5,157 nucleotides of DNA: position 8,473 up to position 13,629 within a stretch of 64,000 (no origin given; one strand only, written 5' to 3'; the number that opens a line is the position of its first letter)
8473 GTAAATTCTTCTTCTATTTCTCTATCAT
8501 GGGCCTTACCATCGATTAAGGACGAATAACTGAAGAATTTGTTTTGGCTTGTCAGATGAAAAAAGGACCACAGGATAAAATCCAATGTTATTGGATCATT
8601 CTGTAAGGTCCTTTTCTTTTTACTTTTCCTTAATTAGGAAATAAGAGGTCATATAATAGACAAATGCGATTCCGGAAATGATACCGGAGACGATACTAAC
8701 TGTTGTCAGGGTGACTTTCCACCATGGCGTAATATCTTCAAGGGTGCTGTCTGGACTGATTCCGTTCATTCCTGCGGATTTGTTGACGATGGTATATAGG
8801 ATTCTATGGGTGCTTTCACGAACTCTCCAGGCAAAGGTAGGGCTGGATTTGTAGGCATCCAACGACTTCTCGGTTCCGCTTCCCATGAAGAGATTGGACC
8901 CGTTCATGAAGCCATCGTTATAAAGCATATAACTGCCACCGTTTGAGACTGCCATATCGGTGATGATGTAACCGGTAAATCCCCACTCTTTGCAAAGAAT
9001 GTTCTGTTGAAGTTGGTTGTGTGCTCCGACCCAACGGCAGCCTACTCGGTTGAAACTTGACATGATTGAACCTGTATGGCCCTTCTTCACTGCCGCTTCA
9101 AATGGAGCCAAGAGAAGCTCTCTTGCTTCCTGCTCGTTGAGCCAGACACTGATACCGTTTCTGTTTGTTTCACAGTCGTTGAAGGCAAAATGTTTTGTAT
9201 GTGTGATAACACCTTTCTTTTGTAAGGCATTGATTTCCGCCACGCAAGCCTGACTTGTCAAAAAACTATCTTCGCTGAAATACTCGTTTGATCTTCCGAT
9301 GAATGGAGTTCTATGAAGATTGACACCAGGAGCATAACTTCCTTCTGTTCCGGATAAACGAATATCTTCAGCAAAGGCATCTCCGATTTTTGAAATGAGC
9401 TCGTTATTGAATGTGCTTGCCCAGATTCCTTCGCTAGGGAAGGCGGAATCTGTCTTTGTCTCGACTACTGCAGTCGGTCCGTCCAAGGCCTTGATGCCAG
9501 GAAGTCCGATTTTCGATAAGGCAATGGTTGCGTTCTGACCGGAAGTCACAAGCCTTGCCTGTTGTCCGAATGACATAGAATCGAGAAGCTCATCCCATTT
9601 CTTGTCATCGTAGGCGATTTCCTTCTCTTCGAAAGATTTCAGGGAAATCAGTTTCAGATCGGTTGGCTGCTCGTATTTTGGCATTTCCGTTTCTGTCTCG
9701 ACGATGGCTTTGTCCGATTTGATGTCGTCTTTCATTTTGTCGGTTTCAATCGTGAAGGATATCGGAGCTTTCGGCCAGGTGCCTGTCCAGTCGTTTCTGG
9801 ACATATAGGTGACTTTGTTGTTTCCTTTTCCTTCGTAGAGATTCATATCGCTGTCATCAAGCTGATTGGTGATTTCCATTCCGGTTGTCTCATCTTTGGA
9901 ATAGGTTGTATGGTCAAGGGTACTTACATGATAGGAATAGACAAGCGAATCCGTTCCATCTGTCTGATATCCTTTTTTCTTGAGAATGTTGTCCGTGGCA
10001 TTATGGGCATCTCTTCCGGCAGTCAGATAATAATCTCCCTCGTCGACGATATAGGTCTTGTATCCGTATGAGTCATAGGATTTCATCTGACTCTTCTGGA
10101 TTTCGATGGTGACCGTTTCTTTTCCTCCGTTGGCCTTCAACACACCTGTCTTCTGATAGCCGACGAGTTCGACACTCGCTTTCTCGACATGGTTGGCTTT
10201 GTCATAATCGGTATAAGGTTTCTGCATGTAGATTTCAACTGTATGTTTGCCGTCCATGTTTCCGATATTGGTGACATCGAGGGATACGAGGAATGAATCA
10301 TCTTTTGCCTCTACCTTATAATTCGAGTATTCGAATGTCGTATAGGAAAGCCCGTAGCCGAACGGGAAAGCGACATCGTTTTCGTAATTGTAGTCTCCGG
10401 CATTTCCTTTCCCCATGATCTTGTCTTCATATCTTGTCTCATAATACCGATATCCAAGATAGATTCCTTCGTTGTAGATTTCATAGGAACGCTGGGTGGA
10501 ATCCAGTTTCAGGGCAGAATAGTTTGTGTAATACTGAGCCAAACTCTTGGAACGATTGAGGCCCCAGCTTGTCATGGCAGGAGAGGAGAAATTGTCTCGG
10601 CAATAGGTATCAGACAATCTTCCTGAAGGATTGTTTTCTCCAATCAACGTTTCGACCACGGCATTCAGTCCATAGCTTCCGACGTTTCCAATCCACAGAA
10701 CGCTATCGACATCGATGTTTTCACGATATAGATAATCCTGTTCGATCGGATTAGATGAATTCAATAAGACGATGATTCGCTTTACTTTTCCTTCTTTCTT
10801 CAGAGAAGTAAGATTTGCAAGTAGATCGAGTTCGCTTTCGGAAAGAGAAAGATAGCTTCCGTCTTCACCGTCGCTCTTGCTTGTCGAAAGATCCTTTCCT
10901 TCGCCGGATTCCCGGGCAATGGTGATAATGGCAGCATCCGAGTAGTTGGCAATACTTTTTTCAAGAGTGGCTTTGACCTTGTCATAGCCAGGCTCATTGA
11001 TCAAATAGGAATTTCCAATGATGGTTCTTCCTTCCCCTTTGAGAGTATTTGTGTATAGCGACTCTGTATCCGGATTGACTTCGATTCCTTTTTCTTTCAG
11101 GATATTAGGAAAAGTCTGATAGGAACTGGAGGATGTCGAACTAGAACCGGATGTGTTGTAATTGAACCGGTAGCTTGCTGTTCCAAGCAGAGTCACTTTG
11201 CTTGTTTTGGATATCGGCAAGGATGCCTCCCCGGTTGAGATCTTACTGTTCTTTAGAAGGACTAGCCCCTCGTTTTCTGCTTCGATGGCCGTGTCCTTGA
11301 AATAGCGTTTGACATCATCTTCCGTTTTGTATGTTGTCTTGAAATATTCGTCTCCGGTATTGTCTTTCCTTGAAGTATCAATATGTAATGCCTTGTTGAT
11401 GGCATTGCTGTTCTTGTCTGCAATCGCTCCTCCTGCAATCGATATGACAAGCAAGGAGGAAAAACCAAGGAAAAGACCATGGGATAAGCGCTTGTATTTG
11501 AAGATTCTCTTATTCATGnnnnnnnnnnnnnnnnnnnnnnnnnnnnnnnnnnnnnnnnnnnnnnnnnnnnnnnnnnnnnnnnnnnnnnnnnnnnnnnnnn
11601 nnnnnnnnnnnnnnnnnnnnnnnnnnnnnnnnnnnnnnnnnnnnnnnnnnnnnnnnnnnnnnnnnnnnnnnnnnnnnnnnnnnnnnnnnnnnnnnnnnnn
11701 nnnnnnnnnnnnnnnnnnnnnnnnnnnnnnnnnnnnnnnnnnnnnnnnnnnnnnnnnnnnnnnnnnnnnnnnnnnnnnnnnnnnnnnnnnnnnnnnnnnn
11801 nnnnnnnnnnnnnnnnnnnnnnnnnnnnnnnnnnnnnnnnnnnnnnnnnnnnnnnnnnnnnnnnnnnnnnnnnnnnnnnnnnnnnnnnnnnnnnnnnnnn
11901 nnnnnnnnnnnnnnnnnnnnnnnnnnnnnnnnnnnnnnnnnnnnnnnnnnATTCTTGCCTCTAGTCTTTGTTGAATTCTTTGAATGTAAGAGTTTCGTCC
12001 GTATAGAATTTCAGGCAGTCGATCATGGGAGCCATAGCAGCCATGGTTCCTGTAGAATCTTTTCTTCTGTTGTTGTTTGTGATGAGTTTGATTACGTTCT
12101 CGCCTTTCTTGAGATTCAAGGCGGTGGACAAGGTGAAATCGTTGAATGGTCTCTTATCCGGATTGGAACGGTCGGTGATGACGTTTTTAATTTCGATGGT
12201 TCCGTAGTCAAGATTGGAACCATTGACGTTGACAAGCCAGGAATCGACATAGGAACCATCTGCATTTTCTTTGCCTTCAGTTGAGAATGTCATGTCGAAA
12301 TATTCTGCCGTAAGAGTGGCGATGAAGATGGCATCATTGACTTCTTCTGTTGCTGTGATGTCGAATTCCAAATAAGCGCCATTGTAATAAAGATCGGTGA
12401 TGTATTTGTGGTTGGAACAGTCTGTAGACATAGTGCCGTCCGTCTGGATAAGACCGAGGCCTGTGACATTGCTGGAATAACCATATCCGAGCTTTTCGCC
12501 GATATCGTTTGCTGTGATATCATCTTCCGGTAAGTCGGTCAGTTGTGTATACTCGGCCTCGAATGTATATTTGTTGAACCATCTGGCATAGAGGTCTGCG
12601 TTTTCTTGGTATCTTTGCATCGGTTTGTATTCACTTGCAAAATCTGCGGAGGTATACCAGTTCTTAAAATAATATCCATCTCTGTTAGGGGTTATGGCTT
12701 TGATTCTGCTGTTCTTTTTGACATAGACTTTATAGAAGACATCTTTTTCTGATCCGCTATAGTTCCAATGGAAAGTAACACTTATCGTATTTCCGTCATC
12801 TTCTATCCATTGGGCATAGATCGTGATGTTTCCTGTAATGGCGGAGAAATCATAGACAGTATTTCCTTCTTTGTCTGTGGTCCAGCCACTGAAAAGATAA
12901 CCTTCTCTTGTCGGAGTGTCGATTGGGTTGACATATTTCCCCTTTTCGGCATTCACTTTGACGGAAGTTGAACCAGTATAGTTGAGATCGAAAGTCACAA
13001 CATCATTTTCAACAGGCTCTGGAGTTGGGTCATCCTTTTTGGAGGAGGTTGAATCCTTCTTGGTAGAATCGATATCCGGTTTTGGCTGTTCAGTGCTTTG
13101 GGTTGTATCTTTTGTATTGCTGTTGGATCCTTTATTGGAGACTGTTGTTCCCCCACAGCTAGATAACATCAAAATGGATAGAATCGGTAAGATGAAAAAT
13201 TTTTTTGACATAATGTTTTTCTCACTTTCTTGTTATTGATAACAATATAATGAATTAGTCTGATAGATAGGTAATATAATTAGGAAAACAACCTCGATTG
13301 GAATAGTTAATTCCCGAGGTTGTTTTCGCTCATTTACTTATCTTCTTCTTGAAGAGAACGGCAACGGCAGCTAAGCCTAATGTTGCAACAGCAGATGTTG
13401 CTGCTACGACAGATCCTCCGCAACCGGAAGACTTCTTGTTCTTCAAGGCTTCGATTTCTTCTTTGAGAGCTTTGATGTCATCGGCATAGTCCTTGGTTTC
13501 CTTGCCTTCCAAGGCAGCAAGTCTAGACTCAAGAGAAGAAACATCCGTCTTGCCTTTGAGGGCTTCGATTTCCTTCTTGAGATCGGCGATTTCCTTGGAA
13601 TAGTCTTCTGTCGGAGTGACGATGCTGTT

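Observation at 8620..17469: Family of circularly permuted, TM-tail-anchored GH3 glycosidases (three paralogs in 64 kb), two with cognate small 4-TM partner proteins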

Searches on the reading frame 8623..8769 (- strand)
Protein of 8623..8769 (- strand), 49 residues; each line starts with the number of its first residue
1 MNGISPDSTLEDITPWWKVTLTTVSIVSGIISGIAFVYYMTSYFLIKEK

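Call 98: search_protein_families(library=ncbifam, proteins=[window:8623-8769:-], max_evalue=10)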
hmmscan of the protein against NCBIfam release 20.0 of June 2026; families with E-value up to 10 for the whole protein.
seq(49 aa): 0 families

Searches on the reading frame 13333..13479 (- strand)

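Call 98: search_protein_families(library=ncbifam, proteins=[window:13333-13479:-], max_evalue=10)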
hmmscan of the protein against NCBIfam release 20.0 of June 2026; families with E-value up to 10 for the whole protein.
seq(49 aa): 1 family
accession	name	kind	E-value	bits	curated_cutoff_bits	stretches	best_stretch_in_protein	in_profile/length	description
NF033928.1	alph_xenorhab_A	subfamily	0.12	11.6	125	1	1-47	189-233/339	alpha-xenorhabdolysin family binary toxin subunit A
